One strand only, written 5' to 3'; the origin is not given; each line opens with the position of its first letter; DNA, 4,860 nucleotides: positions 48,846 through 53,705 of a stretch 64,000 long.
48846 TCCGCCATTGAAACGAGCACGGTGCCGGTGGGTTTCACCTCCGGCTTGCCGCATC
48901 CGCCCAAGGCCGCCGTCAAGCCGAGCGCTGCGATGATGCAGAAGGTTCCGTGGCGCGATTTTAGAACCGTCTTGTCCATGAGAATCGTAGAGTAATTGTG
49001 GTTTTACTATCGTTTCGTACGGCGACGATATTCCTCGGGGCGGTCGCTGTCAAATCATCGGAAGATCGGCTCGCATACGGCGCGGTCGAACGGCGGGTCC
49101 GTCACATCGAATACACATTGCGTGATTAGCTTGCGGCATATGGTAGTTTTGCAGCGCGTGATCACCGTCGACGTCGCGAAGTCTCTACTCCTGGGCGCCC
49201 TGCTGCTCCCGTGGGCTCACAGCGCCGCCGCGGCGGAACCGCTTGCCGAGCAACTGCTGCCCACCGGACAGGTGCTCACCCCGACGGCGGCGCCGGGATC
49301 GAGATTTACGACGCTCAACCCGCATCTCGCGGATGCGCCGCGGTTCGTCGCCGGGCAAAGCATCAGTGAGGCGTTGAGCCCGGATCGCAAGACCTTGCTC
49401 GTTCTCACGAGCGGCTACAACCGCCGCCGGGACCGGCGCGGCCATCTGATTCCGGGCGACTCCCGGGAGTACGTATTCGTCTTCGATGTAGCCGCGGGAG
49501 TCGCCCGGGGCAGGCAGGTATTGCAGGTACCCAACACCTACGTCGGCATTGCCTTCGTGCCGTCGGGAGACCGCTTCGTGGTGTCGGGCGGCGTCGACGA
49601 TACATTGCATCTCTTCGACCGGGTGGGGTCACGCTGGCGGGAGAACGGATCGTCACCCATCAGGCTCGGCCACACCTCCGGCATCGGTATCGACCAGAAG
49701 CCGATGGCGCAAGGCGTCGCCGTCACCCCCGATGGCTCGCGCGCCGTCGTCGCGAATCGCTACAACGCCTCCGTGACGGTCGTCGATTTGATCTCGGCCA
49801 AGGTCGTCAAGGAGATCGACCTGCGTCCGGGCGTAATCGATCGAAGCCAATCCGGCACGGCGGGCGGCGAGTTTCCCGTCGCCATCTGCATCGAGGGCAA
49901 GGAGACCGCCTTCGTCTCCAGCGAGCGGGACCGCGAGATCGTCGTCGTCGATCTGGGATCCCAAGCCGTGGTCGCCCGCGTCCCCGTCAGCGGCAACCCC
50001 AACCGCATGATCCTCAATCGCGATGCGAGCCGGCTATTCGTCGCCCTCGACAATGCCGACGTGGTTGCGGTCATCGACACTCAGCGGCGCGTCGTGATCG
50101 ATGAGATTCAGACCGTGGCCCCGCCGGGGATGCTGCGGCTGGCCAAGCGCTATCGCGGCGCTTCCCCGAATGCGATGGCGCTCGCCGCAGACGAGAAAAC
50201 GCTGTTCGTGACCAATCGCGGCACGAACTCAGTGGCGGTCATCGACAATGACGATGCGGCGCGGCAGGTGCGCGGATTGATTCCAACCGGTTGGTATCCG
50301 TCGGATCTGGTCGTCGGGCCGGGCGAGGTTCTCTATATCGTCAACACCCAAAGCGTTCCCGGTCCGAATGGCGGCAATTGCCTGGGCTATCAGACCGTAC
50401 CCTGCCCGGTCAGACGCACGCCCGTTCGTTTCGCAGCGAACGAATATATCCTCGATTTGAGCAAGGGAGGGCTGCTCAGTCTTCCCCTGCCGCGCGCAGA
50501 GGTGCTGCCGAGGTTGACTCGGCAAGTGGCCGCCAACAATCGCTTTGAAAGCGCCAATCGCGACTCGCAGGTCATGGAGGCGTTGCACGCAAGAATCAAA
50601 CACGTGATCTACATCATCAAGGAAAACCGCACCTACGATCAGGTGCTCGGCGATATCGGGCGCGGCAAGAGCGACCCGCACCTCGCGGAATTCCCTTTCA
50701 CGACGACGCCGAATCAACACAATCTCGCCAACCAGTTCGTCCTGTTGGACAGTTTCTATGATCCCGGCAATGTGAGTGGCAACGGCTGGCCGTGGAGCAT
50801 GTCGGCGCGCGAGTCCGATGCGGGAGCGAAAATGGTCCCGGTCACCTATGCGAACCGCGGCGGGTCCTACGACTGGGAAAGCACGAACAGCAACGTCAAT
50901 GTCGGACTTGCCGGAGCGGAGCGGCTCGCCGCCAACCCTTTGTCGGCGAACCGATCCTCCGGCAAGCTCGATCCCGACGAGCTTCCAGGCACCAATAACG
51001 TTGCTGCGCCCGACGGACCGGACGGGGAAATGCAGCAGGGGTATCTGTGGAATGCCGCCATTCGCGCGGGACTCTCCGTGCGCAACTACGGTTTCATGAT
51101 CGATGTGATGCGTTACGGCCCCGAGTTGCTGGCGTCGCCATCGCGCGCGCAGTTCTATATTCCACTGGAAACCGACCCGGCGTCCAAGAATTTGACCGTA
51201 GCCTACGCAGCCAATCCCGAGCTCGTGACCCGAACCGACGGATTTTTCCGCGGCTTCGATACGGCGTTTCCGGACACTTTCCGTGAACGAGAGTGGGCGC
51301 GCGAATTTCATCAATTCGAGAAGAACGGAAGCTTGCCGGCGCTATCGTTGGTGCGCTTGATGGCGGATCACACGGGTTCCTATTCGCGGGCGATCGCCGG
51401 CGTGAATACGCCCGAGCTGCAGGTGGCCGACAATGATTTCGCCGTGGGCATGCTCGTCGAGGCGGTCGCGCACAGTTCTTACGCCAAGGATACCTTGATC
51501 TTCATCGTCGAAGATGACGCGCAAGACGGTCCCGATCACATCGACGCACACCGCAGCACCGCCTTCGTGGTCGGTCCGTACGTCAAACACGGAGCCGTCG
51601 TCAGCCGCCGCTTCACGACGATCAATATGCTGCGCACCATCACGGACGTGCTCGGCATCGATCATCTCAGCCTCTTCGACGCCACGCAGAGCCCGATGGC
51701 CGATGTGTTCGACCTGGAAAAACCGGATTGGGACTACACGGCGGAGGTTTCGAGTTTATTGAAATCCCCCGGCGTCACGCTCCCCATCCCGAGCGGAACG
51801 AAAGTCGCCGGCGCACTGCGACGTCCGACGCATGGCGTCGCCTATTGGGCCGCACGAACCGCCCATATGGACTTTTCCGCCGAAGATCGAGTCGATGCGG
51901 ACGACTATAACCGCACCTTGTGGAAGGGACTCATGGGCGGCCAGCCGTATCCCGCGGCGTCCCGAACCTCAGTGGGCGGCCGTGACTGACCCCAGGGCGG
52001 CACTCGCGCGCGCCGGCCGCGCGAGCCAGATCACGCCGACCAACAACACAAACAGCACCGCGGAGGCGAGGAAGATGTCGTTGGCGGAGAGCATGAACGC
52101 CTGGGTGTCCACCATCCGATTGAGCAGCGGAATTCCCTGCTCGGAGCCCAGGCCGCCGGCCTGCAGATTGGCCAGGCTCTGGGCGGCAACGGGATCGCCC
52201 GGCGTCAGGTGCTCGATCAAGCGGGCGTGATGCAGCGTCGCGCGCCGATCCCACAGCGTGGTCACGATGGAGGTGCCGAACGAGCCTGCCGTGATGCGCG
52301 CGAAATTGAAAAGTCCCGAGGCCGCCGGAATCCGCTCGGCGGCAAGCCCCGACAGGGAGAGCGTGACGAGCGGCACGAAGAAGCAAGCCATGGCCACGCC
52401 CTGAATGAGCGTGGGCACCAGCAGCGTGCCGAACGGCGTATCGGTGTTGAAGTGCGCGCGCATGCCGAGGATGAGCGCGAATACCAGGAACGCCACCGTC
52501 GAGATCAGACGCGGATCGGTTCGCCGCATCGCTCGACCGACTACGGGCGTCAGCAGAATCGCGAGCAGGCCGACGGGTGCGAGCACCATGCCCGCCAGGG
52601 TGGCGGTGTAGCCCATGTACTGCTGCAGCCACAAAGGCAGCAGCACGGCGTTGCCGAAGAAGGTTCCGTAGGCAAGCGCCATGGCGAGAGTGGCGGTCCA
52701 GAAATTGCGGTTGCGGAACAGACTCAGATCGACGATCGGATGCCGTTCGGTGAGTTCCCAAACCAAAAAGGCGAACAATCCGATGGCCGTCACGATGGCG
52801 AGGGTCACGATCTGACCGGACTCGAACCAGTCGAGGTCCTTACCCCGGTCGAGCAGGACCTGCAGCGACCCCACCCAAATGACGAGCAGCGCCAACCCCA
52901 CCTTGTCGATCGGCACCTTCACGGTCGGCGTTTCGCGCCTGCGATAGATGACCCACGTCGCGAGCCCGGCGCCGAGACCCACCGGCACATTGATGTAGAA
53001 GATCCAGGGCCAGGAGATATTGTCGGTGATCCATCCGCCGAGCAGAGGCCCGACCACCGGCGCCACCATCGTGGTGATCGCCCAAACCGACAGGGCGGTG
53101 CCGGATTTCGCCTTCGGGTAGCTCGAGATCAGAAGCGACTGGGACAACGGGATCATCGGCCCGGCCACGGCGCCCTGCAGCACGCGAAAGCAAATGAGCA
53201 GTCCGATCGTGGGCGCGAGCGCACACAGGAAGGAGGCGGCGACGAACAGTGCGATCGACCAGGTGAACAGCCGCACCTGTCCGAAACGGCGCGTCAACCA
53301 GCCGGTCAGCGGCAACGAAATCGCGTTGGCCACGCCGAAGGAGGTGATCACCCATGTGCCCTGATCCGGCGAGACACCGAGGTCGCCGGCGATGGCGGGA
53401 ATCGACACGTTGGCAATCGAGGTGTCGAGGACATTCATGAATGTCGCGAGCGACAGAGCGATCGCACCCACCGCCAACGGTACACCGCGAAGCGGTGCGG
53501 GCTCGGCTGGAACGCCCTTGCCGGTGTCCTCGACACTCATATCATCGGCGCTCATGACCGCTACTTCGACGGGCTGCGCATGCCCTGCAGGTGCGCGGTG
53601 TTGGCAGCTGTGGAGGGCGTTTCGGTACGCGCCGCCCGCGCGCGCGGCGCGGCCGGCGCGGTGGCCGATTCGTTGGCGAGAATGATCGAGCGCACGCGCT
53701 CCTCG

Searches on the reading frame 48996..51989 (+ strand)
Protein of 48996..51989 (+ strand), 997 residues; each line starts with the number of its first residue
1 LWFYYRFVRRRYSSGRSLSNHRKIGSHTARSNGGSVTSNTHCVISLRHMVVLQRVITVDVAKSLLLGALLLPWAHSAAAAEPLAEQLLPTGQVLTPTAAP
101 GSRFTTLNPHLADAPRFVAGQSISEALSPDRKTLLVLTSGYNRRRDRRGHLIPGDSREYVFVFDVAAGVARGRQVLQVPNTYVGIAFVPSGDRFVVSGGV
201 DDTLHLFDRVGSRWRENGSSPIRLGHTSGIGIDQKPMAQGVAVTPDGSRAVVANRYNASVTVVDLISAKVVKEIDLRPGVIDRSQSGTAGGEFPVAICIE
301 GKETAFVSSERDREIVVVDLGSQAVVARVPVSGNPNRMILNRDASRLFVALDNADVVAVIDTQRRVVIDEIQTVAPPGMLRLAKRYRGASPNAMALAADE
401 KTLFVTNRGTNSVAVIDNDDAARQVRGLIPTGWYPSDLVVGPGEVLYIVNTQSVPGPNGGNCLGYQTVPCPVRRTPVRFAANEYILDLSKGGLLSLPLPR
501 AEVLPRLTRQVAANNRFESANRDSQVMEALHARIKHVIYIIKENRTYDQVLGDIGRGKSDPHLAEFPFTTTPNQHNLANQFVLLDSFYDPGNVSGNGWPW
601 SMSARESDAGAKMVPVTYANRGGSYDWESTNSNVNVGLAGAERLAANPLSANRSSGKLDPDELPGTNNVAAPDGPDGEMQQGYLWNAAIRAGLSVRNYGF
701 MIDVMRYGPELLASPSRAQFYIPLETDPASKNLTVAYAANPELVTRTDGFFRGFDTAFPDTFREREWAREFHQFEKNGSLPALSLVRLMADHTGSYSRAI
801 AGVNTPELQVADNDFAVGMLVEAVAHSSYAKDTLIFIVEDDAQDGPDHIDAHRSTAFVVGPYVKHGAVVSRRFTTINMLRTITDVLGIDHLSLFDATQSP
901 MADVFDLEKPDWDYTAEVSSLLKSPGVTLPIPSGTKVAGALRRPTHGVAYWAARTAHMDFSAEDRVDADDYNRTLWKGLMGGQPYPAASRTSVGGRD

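Call 42: search_protein_families(library=pfam, proteins=[window:48996-51989:+], max_evalue=0.001)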
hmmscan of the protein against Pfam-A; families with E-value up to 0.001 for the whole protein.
window:48996-51989:+ (997 aa): 4 families
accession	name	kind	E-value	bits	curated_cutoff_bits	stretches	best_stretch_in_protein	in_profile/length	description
PF04185.19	Phosphoesterase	-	3e-09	36.9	23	1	563-887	99-354/356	Phosphoesterase family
PF21783.3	YNCE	-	1.1e-07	32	27.1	0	289-417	153-270/339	YNCE-like beta-propeller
PF10282.15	Lactonase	-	5.9e-05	22.9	21.7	0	345-452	203-311/344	Lactonase, 7-bladed beta-propeller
PF25174.1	Beta-prop_THOC3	-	0.00068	19.2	305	0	302-418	58-158/272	THOC3 beta-propeller domain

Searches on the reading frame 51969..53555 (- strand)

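Call 42: search_protein_families(library=pfam, proteins=[window:51969-53555:-], max_evalue=0.001)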
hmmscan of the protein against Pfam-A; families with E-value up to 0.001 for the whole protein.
window:51969-53555:- (528 aa): 3 families
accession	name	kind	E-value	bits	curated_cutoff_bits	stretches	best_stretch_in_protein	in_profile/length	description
PF07690.21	MFS_1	-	3.8e-56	190.9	33.4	1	34-427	1-346/347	Major Facilitator Superfamily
PF03137.26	OATP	-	3.6e-07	29.3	25.8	0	277-364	287-375/545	Organic Anion Transporter Polypeptide (OATP) family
PF13347.12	MFS_2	-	0.00033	19.8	27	1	60-169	256-373/427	MFS/sugar transport protein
